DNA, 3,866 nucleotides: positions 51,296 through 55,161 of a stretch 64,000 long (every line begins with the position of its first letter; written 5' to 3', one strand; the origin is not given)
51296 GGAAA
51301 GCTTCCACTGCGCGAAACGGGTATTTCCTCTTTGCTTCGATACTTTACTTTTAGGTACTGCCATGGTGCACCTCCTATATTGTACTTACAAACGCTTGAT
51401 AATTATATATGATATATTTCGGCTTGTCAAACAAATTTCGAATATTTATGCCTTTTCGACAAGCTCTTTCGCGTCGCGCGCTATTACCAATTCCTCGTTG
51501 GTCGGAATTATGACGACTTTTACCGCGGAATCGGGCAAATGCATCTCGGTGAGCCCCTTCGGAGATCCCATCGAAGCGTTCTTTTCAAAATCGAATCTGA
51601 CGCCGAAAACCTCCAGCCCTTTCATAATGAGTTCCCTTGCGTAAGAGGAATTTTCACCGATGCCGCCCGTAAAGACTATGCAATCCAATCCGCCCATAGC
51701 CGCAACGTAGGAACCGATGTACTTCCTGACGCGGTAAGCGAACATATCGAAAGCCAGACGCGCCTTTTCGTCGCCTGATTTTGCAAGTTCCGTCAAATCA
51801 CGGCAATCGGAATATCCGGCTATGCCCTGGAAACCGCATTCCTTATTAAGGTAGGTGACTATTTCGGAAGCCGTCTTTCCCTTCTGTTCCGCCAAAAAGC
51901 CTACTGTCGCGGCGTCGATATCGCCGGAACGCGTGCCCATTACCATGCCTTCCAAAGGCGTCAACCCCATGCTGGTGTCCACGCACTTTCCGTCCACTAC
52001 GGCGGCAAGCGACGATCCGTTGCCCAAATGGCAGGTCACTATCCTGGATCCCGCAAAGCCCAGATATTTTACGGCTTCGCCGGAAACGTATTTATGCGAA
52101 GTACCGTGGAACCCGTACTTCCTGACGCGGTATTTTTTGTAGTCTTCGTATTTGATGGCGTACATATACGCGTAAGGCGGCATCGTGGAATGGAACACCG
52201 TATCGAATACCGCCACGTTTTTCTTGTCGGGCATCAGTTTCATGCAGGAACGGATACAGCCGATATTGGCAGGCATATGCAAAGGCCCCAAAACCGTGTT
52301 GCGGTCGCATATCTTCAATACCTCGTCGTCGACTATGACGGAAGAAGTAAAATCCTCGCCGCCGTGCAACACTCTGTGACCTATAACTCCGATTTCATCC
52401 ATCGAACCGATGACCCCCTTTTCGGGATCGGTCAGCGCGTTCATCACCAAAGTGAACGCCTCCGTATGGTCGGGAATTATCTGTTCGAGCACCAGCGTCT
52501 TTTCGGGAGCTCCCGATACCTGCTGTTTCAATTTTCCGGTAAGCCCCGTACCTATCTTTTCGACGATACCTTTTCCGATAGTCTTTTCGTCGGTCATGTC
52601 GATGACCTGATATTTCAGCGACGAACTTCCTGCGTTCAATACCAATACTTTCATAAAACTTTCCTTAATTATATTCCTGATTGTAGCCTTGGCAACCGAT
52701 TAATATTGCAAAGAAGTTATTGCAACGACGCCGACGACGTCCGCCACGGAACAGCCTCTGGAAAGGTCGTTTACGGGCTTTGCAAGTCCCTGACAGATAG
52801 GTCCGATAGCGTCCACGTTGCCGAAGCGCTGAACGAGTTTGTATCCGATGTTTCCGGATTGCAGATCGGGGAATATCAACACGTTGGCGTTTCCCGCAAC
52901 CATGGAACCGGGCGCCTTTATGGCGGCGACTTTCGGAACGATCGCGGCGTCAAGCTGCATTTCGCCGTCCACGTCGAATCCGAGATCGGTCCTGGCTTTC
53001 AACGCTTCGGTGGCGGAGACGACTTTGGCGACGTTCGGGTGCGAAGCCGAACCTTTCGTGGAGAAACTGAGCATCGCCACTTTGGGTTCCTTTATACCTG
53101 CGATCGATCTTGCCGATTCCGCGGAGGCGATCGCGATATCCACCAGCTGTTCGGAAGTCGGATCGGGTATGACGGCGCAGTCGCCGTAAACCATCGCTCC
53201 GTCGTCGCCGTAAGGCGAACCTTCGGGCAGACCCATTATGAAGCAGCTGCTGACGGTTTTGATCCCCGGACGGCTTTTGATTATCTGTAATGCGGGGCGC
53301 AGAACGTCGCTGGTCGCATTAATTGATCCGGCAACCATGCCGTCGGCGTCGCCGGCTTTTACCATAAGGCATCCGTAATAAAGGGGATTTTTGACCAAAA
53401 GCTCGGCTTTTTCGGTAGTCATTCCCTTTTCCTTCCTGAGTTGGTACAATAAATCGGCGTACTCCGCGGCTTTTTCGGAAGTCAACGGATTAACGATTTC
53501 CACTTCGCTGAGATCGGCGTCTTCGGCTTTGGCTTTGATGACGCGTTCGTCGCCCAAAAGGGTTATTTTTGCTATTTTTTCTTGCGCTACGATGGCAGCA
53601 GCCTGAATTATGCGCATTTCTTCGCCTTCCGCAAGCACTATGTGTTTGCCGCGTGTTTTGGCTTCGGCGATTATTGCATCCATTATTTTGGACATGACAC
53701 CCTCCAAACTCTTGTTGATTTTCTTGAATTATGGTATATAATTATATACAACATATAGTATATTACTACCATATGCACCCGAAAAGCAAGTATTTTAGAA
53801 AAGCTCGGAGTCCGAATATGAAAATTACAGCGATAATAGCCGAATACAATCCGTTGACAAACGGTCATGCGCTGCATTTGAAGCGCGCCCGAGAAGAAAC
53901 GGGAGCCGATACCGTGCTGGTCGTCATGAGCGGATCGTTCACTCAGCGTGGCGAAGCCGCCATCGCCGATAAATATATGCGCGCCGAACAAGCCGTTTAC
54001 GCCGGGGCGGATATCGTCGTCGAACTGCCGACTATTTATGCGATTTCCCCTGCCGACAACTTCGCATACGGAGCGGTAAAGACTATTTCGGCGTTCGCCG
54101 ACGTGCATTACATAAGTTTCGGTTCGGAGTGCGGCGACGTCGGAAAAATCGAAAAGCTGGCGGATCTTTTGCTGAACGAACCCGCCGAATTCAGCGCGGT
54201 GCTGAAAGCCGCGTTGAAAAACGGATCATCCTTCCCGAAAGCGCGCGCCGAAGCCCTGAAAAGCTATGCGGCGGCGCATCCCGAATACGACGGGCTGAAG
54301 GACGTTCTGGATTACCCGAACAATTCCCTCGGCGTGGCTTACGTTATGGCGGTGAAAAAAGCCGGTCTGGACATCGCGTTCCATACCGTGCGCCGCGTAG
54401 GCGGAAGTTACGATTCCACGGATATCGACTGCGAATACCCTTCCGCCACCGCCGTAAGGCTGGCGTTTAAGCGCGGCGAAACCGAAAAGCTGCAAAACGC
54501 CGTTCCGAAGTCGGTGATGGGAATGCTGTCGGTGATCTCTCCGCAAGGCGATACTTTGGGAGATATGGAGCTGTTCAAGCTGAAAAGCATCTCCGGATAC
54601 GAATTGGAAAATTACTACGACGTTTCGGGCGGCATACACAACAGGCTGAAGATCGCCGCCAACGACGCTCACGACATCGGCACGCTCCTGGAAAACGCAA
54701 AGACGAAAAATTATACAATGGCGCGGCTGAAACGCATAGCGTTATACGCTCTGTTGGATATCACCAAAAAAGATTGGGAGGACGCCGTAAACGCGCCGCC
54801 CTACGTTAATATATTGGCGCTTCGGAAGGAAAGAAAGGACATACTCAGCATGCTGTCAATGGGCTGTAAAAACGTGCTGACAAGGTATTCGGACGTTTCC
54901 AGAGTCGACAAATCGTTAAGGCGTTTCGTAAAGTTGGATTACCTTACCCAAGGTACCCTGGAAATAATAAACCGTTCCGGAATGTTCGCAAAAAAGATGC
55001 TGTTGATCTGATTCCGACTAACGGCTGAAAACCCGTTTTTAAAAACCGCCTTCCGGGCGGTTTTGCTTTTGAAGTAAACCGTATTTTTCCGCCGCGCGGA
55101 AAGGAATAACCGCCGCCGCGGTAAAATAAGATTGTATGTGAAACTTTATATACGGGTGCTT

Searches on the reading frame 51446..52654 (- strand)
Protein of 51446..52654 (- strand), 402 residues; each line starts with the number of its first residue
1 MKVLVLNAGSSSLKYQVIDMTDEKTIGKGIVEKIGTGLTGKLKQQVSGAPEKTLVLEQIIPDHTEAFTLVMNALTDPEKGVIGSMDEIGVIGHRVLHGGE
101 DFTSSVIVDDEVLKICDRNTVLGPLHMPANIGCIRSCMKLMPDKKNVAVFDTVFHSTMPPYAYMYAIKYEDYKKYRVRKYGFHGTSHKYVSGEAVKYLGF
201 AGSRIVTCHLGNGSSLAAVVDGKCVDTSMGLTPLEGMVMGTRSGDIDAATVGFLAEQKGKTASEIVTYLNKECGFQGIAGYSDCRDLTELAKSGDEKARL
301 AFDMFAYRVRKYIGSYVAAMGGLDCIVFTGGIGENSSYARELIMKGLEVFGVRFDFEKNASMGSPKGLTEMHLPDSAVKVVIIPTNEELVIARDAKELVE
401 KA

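Call 58: search_protein_families(library=ncbifam, proteins=[window:51446-52654:-], max_evalue=0.00001)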
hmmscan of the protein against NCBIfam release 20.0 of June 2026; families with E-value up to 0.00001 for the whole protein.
window:51446-52654:- (402 aa): 8 families
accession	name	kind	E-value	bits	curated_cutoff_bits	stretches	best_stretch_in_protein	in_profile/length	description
TIGR00016.1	ackA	subfamily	2.6e-139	464.4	293.4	1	1-399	4-404/405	acetate/propionate family kinase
NF009063.0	PRK12397.1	equivalog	6.6e-119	397.2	659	1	2-396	4-390/404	acetate/propionate family kinase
NF009045.0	PRK12379.1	equivalog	5.7e-115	384.3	580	1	3-399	7-393/402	propionate kinase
NF005520.0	PRK07157.1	equivalog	1.5e-104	350.3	561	1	1-400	3-399/400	acetate kinase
NF009099.0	PRK12440.1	equivalog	1.8e-102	343.3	693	1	3-398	6-396/397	acetate/propionate family kinase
NF005462.0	PRK07058.1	equivalog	6.1e-78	262.6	486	1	3-401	6-392/396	acetate/propionate family kinase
NF002834.0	PRK03011.1-5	subfamily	2.2e-24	86.2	222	1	178-338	150-312/357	butyrate kinase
TIGR02707.1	butyr_kinase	equivalog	1e-18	67.5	289.1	1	179-342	148-313/351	butyrate kinase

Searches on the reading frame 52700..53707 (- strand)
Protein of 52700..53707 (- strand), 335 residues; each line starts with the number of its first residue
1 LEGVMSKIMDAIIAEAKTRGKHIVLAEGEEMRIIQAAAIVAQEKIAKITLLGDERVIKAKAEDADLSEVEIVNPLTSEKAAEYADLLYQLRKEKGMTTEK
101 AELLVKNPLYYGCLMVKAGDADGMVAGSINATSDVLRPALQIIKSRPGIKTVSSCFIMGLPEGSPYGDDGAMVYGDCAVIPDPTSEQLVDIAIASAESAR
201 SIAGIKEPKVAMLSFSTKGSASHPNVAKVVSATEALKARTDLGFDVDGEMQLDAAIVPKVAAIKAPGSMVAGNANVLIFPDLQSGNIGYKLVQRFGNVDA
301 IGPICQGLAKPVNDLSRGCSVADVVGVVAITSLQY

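Call 58: search_protein_families(library=ncbifam, proteins=[window:52700-53707:-], max_evalue=0.00001)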
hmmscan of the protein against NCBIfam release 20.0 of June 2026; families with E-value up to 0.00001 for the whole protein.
window:52700-53707:- (335 aa): 10 families
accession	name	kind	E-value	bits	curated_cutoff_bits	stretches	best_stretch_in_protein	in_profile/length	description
NF007233.1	PRK09653.1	subfamily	9.8e-122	406.4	310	1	9-334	2-318/319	phosphotransacetylase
NF004167.0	PRK05632.1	equivalog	3.5e-119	399.4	418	1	12-334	389-702/708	phosphate acetyltransferase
TIGR00651.1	pta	equivalog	2.7e-111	371.9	311.2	1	23-331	1-303/304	phosphate acetyltransferase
NF009501.0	PRK12861.1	subfamily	6.2e-46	156.8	1178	1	20-333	448-758/764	NADP-dependent malic enzyme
TIGR02706.1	P_butyryltrans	equivalog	1.5e-18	67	410.5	1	115-331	82-290/294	phosphate butyryltransferase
NF008852.0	PRK11890.1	subfamily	1.6e-18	66.9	413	1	115-333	91-301/315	phosphate acetyltransferase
NF006045.0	PRK08190.1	subfamily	1.4e-17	63.6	282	1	115-330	245-452/467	bifunctional enoyl-CoA hydratase/phosphate acetyltransferase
NF004472.0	PRK05805.1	subfamily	2.9e-16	59.4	399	1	115-331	86-294/302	phosphate butyryltransferase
NF005837.0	PRK07742.1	equivalog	3.2e-16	59.5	409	1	116-322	86-284/299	phosphate butyryltransferase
TIGR02709.1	branched_ptb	equivalog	1e-09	38.4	475.15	1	156-320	103-257/271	branched-chain phosphotransacylase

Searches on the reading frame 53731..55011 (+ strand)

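Call 58: search_protein_families(library=ncbifam, proteins=[window:53731-55011:+], max_evalue=0.00001)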
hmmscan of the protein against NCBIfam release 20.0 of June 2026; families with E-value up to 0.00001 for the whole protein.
window:53731-55011:+ (426 aa): 2 families
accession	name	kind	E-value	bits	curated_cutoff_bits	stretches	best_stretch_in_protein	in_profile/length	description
NF010191.0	PRK13670.1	equivalog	1.2e-96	324.4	360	1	30-384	1-351/392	nucleotidyltransferase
NF010192.0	PRK13671.1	equivalog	2.1e-46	158.8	238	1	34-346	4-298/298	nucleotidyltransferase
